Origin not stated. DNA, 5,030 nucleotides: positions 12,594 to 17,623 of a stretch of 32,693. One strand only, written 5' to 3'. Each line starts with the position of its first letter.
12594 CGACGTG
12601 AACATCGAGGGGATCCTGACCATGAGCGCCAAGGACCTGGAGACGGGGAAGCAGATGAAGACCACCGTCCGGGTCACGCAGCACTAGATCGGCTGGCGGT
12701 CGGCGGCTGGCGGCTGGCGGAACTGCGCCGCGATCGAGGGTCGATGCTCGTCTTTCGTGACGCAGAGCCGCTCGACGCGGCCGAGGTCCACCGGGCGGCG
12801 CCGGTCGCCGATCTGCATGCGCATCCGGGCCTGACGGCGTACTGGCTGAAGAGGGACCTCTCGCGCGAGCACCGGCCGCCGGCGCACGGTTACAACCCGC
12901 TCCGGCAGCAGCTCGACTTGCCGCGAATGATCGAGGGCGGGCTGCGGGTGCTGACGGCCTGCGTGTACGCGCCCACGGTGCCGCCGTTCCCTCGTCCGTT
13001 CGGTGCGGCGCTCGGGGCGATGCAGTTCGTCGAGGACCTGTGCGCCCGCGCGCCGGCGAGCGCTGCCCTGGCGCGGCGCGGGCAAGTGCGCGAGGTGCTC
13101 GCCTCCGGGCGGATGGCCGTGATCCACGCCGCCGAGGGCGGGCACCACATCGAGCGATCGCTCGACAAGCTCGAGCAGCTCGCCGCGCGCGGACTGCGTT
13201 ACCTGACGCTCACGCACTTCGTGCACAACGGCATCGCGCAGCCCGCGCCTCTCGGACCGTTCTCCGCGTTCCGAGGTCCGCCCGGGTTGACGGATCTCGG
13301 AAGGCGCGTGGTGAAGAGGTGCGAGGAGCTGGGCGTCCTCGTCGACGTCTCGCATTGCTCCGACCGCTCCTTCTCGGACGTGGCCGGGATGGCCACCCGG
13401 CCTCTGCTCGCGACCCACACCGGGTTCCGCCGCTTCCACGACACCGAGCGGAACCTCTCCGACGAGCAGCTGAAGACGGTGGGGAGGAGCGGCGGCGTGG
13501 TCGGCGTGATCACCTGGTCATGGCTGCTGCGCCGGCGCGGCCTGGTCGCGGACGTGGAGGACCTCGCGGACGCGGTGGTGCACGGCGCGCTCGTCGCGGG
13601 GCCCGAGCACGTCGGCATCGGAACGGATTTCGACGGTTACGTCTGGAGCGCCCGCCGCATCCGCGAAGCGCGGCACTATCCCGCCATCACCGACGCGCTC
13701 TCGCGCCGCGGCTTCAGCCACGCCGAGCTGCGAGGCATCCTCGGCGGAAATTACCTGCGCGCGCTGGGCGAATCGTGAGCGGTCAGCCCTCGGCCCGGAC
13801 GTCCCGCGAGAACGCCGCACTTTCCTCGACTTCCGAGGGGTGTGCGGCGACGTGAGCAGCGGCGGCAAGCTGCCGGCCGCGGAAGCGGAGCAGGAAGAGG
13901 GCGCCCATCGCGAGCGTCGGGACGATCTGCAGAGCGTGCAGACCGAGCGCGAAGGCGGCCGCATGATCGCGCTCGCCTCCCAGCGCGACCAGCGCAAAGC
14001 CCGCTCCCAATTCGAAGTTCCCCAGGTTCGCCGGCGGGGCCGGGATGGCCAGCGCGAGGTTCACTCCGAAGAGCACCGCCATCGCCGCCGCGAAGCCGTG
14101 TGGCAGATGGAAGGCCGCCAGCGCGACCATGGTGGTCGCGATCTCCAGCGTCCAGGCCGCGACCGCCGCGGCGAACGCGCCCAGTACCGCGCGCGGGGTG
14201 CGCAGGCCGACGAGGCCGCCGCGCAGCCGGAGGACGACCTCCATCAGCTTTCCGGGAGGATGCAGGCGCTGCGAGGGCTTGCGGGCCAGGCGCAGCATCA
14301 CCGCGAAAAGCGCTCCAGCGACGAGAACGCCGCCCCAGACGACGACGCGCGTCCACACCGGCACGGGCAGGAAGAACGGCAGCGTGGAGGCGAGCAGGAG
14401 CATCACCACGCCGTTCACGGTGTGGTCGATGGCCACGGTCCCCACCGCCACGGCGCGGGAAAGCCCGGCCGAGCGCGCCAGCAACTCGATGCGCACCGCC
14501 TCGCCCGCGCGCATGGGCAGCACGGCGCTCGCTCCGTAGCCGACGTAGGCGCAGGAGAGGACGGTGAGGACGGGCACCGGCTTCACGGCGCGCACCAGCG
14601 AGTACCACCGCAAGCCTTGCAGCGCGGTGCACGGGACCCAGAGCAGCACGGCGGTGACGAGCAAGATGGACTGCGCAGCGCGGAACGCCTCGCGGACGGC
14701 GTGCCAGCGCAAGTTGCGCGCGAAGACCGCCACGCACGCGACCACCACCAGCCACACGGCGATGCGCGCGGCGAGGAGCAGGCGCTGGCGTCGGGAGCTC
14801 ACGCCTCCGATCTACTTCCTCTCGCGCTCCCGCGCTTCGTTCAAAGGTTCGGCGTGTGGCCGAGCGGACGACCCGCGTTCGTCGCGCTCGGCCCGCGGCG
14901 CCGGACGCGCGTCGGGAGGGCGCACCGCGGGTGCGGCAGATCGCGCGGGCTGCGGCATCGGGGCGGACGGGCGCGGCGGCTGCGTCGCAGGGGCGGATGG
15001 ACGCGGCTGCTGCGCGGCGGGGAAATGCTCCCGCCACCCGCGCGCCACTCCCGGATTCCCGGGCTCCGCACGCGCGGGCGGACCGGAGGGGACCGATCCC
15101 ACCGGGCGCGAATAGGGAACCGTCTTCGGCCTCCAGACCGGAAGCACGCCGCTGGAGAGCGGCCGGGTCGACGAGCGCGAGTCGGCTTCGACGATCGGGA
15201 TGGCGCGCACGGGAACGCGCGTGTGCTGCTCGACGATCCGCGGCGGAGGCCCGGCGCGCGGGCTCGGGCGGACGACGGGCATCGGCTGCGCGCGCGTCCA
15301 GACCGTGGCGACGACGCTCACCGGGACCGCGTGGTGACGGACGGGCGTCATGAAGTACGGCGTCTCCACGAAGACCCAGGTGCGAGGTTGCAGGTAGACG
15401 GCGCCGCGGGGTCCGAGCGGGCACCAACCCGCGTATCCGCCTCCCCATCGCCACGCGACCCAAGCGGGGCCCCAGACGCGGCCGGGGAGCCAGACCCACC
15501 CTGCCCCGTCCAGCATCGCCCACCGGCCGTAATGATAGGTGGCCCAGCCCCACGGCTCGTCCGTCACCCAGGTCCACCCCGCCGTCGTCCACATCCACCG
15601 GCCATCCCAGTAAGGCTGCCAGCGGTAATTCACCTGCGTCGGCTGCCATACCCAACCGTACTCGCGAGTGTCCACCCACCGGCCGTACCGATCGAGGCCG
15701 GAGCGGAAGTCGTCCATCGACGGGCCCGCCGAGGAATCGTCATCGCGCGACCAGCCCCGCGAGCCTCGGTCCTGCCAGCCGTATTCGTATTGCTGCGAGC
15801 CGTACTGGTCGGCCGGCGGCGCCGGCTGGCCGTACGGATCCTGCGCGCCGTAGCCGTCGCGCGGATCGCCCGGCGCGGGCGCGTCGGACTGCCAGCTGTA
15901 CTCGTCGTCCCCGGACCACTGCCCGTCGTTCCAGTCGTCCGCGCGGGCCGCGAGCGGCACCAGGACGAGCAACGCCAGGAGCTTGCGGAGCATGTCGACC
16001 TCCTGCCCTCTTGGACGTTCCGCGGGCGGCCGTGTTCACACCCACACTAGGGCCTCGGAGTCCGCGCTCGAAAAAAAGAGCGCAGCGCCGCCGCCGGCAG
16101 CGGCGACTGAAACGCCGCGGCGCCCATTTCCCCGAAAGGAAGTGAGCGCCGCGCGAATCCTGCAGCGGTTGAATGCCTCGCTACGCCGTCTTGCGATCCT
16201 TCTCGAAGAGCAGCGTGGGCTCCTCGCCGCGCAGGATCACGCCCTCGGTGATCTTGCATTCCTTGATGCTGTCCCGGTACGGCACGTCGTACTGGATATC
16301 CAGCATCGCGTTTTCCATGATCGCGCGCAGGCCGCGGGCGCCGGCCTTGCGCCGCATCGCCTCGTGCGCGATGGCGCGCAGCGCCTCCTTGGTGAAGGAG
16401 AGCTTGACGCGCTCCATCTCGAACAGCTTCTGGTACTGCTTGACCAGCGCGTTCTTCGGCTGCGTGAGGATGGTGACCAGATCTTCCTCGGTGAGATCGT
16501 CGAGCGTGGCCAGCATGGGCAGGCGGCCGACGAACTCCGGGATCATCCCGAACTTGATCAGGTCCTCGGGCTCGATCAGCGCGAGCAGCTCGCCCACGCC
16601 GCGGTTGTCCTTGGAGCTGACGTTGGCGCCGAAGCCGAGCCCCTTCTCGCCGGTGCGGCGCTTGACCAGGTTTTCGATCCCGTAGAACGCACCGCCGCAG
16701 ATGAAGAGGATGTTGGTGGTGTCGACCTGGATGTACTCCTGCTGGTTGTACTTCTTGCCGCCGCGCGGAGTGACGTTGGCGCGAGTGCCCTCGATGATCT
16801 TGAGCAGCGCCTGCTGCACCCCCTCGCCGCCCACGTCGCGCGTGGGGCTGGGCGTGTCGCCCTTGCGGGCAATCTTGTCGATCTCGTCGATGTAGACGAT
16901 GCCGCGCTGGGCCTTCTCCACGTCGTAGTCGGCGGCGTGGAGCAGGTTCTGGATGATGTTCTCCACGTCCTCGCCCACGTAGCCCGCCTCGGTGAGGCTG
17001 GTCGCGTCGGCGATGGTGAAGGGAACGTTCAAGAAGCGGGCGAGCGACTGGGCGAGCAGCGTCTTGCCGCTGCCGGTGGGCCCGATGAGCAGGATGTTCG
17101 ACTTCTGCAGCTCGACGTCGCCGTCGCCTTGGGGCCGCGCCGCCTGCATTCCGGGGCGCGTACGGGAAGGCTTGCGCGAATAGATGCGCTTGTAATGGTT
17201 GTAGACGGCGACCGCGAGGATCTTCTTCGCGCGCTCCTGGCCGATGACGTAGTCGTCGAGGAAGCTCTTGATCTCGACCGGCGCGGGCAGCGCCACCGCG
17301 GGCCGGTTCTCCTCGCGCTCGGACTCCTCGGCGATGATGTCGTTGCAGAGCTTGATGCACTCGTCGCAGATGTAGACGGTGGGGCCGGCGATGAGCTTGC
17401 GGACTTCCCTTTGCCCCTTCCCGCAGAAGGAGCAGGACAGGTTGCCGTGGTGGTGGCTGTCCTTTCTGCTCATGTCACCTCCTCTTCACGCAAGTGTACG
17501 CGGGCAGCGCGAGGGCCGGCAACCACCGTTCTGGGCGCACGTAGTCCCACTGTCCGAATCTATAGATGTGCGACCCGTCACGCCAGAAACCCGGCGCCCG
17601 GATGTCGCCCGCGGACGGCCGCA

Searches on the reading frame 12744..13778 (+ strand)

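Call 72: search_protein_families(library=pfam, proteins=[window:12744-13778:+], max_evalue=0.0001)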
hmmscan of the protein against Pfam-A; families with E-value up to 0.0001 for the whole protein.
window:12744-13778:+ (344 aa): 1 family
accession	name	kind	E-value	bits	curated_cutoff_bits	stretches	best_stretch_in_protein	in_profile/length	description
PF01244.27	Peptidase_M19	-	7.3e-70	236.1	26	1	16-342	3-318/319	Membrane dipeptidase (Peptidase family M19)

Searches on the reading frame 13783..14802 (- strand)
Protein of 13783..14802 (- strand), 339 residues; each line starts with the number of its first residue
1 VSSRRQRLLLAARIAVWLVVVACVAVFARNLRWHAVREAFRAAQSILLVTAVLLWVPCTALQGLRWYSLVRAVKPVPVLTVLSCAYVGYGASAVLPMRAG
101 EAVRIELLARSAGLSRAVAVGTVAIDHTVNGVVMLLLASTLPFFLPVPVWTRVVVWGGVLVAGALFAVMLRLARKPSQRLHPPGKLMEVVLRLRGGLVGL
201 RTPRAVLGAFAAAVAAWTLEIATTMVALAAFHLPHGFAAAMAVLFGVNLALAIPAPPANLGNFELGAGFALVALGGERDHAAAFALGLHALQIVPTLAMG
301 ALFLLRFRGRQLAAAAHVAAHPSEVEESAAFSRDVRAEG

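Call 72: search_protein_families(library=pfam, proteins=[window:13783-14802:-], max_evalue=0.0001)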
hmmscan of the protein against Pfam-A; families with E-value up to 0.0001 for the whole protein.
window:13783-14802:- (339 aa): 1 family
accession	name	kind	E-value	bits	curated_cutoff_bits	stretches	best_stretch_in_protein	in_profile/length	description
PF03706.18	LPG_synthase_TM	-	7.6e-36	124.5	33.4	1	18-300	6-302/302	Lysylphosphatidylglycerol synthase TM region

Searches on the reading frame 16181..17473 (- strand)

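Call 72: search_protein_families(library=pfam, proteins=[window:16181-17473:-], max_evalue=0.0001)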
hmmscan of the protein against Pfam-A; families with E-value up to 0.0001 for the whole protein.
window:16181-17473:- (430 aa): 7 families
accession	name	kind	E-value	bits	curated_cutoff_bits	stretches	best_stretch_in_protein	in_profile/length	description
PF07724.20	AAA_2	-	1e-34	120.4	27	1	123-319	2-164/166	AAA domain (Cdc48 subfamily)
PF06689.19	zf-C4_ClpX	-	1.9e-19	69.7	27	1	13-49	2-39/39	ClpX C4-type zinc finger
PF00004.35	AAA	-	6.3e-17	62.7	21.2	1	127-244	1-99/131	ATPase family associated with various cellular activities (AAA)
PF10431.15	ClpB_D2-small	-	6.8e-11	42.5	21.9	1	327-405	1-75/81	C-terminal, D2-small domain, of ClpB protein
PF07728.20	AAA_5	-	1.4e-06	28.8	22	1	126-202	1-79/139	AAA domain (dynein-related subfamily)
PF13401.12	AAA_22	-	5.6e-06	27.1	27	1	123-201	4-96/130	AAA domain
PF01078.27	Mg_chelatase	-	2.4e-05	24.3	20.3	0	125-149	23-47/207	Magnesium chelatase, subunit ChlI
